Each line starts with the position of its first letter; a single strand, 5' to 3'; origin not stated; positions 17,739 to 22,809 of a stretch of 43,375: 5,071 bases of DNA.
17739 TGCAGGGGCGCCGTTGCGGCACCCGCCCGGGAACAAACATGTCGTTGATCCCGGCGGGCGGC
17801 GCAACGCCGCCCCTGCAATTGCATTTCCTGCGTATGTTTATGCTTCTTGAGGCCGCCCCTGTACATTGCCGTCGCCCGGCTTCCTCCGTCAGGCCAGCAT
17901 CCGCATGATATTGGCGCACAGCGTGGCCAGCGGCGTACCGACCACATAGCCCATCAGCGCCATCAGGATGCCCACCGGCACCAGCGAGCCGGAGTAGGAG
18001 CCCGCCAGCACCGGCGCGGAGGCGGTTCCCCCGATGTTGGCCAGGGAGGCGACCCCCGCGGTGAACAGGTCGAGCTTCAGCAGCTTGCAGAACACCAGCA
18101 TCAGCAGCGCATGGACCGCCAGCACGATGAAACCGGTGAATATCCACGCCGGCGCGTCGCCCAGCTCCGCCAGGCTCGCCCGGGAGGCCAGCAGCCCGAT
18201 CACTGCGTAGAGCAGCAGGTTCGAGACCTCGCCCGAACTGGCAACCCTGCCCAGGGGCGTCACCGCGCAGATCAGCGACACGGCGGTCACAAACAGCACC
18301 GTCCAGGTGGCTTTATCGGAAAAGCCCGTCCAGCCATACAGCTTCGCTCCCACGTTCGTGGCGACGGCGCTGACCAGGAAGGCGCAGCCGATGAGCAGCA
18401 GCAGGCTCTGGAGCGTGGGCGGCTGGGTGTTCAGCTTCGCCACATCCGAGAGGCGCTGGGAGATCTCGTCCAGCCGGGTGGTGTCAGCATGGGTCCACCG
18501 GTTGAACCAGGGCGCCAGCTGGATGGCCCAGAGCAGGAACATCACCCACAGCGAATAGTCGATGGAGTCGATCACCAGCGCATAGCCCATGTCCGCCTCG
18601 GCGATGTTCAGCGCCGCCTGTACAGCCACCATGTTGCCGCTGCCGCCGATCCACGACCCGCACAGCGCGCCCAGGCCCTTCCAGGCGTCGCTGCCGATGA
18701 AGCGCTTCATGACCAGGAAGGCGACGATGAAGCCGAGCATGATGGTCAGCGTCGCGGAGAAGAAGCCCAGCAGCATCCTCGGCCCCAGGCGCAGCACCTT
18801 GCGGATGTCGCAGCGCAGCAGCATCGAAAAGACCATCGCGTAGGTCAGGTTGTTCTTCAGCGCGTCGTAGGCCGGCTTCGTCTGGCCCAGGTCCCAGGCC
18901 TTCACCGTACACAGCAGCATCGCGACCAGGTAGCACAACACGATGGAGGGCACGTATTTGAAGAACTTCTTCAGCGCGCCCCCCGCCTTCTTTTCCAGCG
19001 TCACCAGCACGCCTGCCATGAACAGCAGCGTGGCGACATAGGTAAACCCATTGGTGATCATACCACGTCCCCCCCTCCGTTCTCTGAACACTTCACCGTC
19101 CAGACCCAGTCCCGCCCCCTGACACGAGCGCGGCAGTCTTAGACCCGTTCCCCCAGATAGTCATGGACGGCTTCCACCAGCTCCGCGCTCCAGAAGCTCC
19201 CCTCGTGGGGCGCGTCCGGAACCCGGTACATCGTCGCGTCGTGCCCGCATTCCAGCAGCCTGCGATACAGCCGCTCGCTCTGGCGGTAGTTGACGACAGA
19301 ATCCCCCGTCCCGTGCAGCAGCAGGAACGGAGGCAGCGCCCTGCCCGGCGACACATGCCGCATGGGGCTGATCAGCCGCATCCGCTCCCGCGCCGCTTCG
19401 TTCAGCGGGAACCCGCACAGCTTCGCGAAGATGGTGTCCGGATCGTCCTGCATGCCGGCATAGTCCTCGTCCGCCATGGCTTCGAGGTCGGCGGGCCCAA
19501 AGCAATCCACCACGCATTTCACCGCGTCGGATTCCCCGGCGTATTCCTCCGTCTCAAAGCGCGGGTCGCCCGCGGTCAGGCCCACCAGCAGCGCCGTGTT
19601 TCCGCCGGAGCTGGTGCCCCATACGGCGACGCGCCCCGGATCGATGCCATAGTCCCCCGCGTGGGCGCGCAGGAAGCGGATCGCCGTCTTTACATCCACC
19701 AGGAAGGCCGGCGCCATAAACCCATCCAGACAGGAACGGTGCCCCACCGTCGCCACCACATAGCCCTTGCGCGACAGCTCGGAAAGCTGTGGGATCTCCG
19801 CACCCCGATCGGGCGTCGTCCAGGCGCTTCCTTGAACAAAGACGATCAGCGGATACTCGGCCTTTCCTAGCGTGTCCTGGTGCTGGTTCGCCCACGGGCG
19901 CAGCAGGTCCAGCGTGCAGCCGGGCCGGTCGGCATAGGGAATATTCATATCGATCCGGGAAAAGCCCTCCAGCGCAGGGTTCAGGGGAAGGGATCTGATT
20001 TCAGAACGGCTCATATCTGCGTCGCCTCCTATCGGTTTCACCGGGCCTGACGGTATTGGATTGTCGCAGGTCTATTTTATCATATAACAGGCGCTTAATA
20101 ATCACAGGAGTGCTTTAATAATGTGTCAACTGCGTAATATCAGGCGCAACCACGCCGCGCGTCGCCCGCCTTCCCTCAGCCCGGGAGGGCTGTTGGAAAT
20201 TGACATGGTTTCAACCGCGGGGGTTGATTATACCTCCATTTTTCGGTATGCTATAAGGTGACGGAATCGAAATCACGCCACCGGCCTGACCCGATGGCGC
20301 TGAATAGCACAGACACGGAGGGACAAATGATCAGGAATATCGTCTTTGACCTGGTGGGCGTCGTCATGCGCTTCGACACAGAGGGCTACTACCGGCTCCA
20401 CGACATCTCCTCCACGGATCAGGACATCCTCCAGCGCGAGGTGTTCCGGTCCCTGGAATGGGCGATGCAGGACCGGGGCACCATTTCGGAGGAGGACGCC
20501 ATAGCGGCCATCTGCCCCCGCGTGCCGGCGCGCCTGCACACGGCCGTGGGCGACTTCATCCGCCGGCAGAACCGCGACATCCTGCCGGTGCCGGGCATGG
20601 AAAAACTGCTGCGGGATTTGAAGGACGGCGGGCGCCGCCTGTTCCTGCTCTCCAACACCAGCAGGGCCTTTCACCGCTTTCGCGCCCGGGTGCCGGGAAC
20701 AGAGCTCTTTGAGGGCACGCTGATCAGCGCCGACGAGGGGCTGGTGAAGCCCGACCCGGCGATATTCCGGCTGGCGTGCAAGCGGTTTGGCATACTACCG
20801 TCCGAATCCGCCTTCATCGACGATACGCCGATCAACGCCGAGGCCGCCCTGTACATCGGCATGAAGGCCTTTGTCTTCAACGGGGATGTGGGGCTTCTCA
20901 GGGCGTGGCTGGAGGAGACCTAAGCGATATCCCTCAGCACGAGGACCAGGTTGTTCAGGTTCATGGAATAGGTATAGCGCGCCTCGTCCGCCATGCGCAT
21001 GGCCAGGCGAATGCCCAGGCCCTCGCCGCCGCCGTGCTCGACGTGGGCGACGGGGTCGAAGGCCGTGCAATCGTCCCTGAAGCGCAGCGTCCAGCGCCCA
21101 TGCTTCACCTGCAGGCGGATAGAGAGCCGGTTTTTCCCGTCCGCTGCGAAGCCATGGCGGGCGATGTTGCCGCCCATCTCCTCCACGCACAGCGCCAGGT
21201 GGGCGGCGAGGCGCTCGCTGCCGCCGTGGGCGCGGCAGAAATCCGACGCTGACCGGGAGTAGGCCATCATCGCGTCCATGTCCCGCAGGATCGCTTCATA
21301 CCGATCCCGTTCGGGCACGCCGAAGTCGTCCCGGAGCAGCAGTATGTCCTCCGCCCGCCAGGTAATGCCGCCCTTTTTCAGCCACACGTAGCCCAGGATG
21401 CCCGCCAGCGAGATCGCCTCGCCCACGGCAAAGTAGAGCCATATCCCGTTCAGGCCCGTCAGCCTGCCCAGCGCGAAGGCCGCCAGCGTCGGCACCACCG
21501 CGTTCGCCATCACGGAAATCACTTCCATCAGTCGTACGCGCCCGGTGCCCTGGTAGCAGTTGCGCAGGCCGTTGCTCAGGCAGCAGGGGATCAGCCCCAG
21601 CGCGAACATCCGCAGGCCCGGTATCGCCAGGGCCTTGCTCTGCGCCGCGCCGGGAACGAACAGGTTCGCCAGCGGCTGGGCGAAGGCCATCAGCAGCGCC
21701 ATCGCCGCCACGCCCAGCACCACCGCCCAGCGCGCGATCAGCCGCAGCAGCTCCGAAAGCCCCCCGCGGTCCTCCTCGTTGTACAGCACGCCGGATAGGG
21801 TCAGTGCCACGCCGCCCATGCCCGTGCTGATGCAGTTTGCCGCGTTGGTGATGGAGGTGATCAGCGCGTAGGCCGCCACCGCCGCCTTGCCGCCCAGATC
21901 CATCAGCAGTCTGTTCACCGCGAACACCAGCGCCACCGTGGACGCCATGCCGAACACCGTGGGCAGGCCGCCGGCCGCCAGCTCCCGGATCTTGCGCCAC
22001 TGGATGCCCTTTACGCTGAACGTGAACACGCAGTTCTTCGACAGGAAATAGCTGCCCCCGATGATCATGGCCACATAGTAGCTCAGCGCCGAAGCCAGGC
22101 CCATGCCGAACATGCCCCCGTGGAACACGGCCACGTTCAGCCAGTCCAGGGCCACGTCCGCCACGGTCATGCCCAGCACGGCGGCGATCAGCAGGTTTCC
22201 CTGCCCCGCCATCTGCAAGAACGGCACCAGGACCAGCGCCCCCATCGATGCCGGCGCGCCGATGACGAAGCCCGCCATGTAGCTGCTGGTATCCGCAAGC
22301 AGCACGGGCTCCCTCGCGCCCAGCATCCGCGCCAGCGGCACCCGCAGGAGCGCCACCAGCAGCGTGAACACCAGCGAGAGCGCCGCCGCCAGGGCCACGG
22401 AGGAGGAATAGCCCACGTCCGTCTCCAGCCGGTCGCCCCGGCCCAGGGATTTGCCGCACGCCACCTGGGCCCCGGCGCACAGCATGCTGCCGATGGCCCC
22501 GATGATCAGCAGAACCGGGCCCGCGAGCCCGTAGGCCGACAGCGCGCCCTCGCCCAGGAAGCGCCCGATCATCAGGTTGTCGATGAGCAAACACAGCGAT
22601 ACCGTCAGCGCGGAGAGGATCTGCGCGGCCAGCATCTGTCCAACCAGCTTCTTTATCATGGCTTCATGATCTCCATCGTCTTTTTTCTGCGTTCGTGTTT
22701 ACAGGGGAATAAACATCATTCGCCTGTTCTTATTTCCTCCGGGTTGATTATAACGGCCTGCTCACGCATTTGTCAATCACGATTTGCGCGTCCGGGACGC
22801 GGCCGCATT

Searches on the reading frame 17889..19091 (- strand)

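Call 42: search_protein_families(library=pfam, proteins=[window:17889-19091:-], max_evalue=0.00001)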
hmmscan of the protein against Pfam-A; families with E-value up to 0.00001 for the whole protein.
window:17889-19091:- (400 aa): 1 family
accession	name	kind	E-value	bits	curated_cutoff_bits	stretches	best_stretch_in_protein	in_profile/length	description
PF05684.17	DUF819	-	3.5e-106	355.9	27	1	21-399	2-379/379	Protein of unknown function (DUF819)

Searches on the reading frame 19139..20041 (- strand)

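Call 42: search_protein_families(library=pfam, proteins=[window:19139-20041:-], max_evalue=0.00001)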
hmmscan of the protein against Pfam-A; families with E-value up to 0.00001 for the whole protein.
window:19139-20041:- (300 aa): 4 families
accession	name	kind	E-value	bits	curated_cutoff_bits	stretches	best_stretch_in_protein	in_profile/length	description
PF20434.5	BD-FAE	-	4.4e-44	151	26.8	1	59-262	9-215/215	BD-FAE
PF07859.19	Abhydrolase_3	-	2.2e-11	44.4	25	1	110-280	45-207/210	alpha/beta hydrolase fold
PF00326.27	Peptidase_S9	-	4.1e-11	43.2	22.6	1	208-282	116-190/213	Prolyl oligopeptidase family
PF12146.15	Hydrolase_4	-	2.4e-06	27.4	27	0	238-279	193-232/239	Serine aminopeptidase, S33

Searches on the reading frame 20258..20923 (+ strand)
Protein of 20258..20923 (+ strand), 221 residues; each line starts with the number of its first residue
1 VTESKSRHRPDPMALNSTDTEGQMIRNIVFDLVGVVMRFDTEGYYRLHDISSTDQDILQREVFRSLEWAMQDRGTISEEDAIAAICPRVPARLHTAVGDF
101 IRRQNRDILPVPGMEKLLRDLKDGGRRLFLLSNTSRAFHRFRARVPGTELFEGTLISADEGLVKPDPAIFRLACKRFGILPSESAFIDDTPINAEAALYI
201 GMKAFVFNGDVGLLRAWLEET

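Call 42: search_protein_families(library=pfam, proteins=[window:20258-20923:+], max_evalue=0.00001)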
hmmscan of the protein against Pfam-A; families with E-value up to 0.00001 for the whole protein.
window:20258-20923:+ (221 aa): 2 families
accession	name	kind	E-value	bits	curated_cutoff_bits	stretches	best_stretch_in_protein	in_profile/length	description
PF00702.32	Hydrolase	-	5.4e-17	63.2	26.4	1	26-200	2-190/191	haloacid dehalogenase-like hydrolase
PF13419.12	HAD_2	-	1.2e-11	45.5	23.8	1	95-205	64-176/178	Haloacid dehalogenase-like hydrolase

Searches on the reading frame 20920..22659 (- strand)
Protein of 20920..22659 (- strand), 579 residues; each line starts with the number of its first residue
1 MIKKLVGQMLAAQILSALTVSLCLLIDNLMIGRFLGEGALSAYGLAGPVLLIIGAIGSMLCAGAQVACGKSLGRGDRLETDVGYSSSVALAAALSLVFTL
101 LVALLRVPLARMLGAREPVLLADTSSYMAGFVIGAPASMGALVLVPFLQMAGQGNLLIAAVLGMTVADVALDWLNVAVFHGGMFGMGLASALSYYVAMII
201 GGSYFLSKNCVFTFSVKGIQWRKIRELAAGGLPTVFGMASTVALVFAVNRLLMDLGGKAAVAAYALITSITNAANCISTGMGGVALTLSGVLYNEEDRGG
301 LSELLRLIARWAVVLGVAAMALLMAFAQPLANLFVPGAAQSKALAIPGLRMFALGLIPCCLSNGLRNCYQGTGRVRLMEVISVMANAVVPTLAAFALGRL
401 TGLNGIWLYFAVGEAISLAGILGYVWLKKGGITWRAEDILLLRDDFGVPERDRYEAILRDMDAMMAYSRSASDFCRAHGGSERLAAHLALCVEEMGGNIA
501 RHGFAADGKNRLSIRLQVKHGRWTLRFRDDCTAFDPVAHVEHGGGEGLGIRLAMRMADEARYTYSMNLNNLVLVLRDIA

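Call 42: search_protein_families(library=pfam, proteins=[window:20920-22659:-], max_evalue=0.00001)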
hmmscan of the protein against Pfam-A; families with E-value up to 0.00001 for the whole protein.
window:20920-22659:- (579 aa): 2 families
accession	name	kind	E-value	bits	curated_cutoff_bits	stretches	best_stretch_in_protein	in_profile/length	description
PF01554.23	MatE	-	3.2e-27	95.6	24.9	2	14-174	3-161/161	MatE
PF13581.12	HATPase_c_2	-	5.8e-11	42.9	27.4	1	465-573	9-125/127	Histidine kinase-like ATPase domain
